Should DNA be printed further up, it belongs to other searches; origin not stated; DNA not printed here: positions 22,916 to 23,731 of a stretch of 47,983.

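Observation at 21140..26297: Eight-gene translationally coupled envelope operon on a miniature ExbB/ExbD-type proton channel, lacking TonB C-domain, TonB-dependent receptor and Tol-Pal partners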

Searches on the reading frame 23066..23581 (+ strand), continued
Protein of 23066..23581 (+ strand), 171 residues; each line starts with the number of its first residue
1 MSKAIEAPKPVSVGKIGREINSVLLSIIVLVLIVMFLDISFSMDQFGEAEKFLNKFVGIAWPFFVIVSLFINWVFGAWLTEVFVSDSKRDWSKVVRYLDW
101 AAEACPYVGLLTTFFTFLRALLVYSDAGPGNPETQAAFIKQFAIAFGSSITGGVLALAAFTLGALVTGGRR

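Call 38: fold_search(model_id=the predicted structure, library=pdb)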
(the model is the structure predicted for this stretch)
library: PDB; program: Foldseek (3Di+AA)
matches with E <= 10: 86; with E <= 0.001: 0
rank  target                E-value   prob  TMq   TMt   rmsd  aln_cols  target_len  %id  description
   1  9kpz_D                1.6e-01  0.95  0.41  0.32  22.0       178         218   14  Structure of TolQRA complex at pH 5.4 from E.coli (released 2026-03-04)
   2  9ddn_E                1.9e-01  0.93  0.38  0.30  21.8       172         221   12  E. coli TolAQR conformation II (released 2025-07-09)
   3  8odt_A                2.8e-01  0.85  0.39  0.30  23.3       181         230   13  Structure of TolQR complex from E.coli (released 2023-11-01)
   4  9ddm_A                2.8e-01  0.84  0.38  0.30  22.1       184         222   11  E. coli TolAQR conformation I (released 2025-07-09)
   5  9ddm_E                3.1e-01  0.87  0.39  0.30  22.7       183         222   13  E. coli TolAQR conformation I (released 2025-07-09)
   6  9kq0_A                3.7e-01  0.41  0.28  0.22  21.2       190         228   12  Structure of TolQRA complex at pH 8.0 from E.coli (released 2026-03-04)
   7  9kpz_A                3.7e-01  0.35  0.28  0.23  20.8       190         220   13  Structure of TolQRA complex at pH 5.4 from E.coli (released 2026-03-04)
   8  9ddn_C                4.3e-01  0.72  0.37  0.30  22.3       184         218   11  E. coli TolAQR conformation II (released 2025-07-09)
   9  5sv0_G                4.8e-01  0.77  0.38  0.29  21.6       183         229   17  Structure of the ExbB/ExbD complex from E. coli at pH 7.0 (released 2016-09-28)
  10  9kq0_C                5.0e-01  0.57  0.36  0.29  21.3       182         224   14  Structure of TolQRA complex at pH 8.0 from E.coli (released 2026-03-04)
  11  9ddm_C                5.0e-01  0.30  0.29  0.23  20.1       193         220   16  E. coli TolAQR conformation I (released 2025-07-09)
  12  9ddo_A                5.5e-01  0.66  0.38  0.29  22.2       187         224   16  E. coli TonB-ExbBD TonB bound to ExbB chain C (released 2025-07-09)
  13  9k49_B                5.5e-01  0.30  0.28  0.23  21.2       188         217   13  Cryo-EM structure of inner membrane TolQRA complex in CYMAL-6-Neopentyl Glycol detergent micelles (released 2025-07-09)
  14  9ddm_D                6.1e-01  0.63  0.36  0.30  20.5       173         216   13  E. coli TolAQR conformation I (released 2025-07-09)
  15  9quq_A                6.1e-01  0.23  0.26  0.22  21.3       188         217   13  cryo-EM structure of TolQR conformation2 in SMA nanodiscs (released 2025-12-17)
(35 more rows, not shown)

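Call 80: search_protein_families(library=padloc, alignment_id=A7, max_evalue=0.00001)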
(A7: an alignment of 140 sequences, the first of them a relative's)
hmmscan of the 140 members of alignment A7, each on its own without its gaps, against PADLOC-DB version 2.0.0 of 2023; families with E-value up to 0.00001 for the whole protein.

A. member 1, L001:111-572:- (153 aa): 0 families

B. families by the number of members that match (of 140 scanned): 117 families (the first 25 are shown)
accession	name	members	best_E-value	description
PDLC02361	PifA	4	5.4e-33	PifA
PDLC04959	PDC-S20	4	1.5e-30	-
PDLC02209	QatA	4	2.3e-30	-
PDLC04958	PDC-S20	4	1.8e-22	-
PDLC04956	PDC-S20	4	8e-21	-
PDLC02210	QatA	4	1.4e-19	-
PDLC04957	PDC-S20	4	4.1e-16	-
PDLC02987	caspase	3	4.2e-15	-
PDLC00117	GajB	2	4e-12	UrvD helicase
PDLC02445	BrxA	1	2.7e-102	BrxA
PDLC02465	BrxB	1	4.2e-97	BrxB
PDLC04714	PDC-M57B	1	1e-84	-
PDLC01995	RtcR_PspF2--CARF_AAA_HTH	1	1.8e-67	-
PDLC01994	RtcR_PspF1--CARF_AAA_HTH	1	3.2e-43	-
PDLC03920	MkoA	1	8.4e-36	-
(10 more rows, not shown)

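Call 81: search_protein_families(library=pfam, alignment_id=A7, max_evalue=0.00001)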
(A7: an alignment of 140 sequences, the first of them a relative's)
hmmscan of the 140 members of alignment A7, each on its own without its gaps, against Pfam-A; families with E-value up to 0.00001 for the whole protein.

A. member 1, L001:111-572:- (153 aa): 0 families

B. families by the number of members that match (of 140 scanned): 90 families (the first 25 are shown)
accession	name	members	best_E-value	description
PF08238.18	Sel1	5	1e-173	Sel1 repeat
PF07693.20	KAP_NTPase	4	2.3e-38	KAP family P-loop domain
PF02493.26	MORN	3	1.7e-82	MORN repeat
PF00656.27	Peptidase_C14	3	9.2e-38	Caspase domain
PF20208.3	ARPP-1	2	2.8e-102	ARG and Rhodanese-Phosphatase-superfamily-associated Protein domain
PF01494.25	FAD_binding_3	2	8.4e-74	FAD binding domain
PF00805.28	Pentapeptide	2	8.4e-58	Pentapeptide repeats (8 copies)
PF11074.14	DUF2779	2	4.3e-36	Domain of unknown function(DUF2779)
PF00069.31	Pkinase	2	5e-30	Protein kinase domain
PF13599.13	Pentapeptide_4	2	1.2e-21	Pentapeptide repeat region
PF12705.13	PDDEXK_1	2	4.2e-16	PD-(D/E)XK nuclease superfamily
PF04055.27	Radical_SAM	2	1.2e-15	Radical SAM superfamily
PF00565.23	SNase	2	1.8e-15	Staphylococcal nuclease homologue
PF13519.12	VWA_2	2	2.3e-14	von Willebrand factor type A domain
PF00092.34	VWA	2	1.1e-12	von Willebrand factor type A domain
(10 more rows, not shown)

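Call 91: search_protein_representatives(alignment_id=A1)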
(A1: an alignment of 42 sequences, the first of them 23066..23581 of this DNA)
Query: 42 sequences, 174 profile positions. Proteins with E-value up to 0.001 (for the whole library): 31; up to 1e-10: 25; up to 1e-30: 9. The best 31 are listed.
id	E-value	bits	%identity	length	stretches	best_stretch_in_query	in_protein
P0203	1.0e-78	279.5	-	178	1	1-173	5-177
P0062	5.7e-64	231.5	-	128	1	53-172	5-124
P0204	1.3e-56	207.5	-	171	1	7-170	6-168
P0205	4.5e-56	205.7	-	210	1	12-173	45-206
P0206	9.6e-55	201.4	-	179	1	2-172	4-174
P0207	1.2e-45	171.9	-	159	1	13-169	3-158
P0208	1.0e-41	159.0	-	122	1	79-171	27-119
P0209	2.2e-35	138.4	-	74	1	100-170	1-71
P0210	6.8e-33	130.3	-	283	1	54-133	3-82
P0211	9.1e-30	120.1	-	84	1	43-125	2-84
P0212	2.3e-27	112.3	-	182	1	4-172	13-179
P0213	3.8e-27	111.6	-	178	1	13-171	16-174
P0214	1.1e-26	110.1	-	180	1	11-172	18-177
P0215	1.2e-25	106.6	-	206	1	13-172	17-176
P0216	5.0e-24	101.4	-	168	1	12-170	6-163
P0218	1.0e-22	97.2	-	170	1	17-170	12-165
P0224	1.8e-15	73.5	-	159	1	21-172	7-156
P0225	9.6e-15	71.2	-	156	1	18-170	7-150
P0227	5.5e-10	55.7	-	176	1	7-171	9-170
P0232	1.3e-04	38.2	-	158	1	22-170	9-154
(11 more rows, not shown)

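Call 92: search_protein_families(library=pfam, proteins=[P0212, P0213, P0214, P0215, P0216, P0218, P0224, P0225, P0227, P0232], max_evalue=1)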
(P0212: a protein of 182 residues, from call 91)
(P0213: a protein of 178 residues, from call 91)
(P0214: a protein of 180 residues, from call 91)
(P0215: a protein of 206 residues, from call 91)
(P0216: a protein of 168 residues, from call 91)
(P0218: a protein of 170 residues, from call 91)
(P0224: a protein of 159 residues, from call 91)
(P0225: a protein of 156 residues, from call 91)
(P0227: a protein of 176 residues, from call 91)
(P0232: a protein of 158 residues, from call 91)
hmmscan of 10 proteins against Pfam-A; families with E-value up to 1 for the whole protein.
P0212 (182 aa): 3 families
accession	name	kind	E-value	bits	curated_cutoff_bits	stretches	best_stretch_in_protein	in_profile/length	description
PF01292.26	Ni_hydr_CYTB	-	0.00023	21.4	30.1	1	23-145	1-133/179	Prokaryotic cytochrome b561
PF18949.5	DUF5693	-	0.00023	20.2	29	1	16-96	391-470/609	Family of unknown function (DUF5693)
PF00499.25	Oxidored_q3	-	0.045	13.9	33.2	1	62-170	26-130/146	NADH-ubiquinone/plastoquinone oxidoreductase chain 6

P0213 (178 aa): 1 family
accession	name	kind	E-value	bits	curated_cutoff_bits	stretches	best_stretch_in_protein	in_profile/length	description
PF01618.21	MotA_ExbB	-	1.9e-08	34.6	22.9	1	94-175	39-118/127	MotA/TolQ/ExbB proton channel family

P0214 (180 aa): 0 families

P0215 (206 aa): 1 family
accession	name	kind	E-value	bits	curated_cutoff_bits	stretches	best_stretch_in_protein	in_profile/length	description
PF01618.21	MotA_ExbB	-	0.26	11.5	22.9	1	104-172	49-114/127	MotA/TolQ/ExbB proton channel family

P0216 (168 aa): 1 family
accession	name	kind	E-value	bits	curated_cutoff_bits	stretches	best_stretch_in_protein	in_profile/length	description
PF01618.21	MotA_ExbB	-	0.072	13.3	22.9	1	97-159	52-112/127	MotA/TolQ/ExbB proton channel family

P0218 (170 aa): 3 families
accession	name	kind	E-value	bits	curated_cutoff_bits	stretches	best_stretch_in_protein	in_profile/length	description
PF01618.21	MotA_ExbB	-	0.00087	19.5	22.9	1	97-168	50-119/127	MotA/TolQ/ExbB proton channel family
PF20564.3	DUF6774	-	0.0091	15.8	25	1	154-167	13-26/28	Family of unknown function (DUF6774)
PF09858.14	DUF2085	-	0.53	11.2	25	0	133-163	8-38/90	Predicted membrane protein (DUF2085)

P0224 (159 aa): 2 families
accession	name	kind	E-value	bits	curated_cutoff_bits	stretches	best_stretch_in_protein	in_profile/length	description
PF01618.21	MotA_ExbB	-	0.061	13.5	22.9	1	118-157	81-119/127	MotA/TolQ/ExbB proton channel family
PF06276.17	FhuF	-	0.22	12.5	25.2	1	49-100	87-134/161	Ferric iron reductase FhuF-like transporter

P0225 (156 aa): 1 family
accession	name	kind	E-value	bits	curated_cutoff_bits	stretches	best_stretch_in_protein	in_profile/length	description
PF01618.21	MotA_ExbB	-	2.8e-08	34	22.9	1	79-149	47-115/127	MotA/TolQ/ExbB proton channel family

P0227 (176 aa): 1 family
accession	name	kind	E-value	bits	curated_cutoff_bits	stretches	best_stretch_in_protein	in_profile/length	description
PF12666.12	PrgI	-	0.94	10.5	27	1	12-53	10-49/91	PrgI family protein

P0232 (158 aa): 0 families

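Call 93: find_encoding_contigs(protein=P0213, flank=10000, max_places=2)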
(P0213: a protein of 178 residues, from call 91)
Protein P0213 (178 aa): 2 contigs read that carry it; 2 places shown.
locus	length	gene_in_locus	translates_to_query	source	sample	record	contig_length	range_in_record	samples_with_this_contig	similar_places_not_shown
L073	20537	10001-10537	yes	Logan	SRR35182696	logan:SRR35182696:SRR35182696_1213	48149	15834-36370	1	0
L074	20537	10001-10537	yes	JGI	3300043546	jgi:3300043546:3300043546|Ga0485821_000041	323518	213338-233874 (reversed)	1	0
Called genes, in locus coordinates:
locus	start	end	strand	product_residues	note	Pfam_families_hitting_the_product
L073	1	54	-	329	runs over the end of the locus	PF01795:Methyltransf_5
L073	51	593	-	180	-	PF02381:MraZ (weak)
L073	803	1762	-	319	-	-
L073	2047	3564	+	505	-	PF14326:DUF4384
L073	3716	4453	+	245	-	PF01464:SLT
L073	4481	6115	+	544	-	-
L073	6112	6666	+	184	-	-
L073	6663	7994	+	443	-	-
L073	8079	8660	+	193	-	-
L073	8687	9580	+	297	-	-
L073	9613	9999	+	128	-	-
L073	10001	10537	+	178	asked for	PF01618:MotA_ExbB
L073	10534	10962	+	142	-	-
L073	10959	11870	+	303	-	-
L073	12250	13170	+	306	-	-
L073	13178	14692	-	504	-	PF00656:Peptidase_C14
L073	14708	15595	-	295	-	-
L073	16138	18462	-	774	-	PF07715:Plug, PF00593:TonB_dep_Rec_b-barrel, PF25183:OMP_b-brl_4 (weak)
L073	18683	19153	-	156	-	PF07883:Cupin_2 (weak)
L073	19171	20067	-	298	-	PF00903:Glyoxalase (faint), PF13468:Glyoxalase_3, PF13669:Glyoxalase_4 (faint)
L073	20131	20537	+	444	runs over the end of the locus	PF03137:OATP (faint), PF07690:MFS_1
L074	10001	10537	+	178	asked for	PF01618:MotA_ExbB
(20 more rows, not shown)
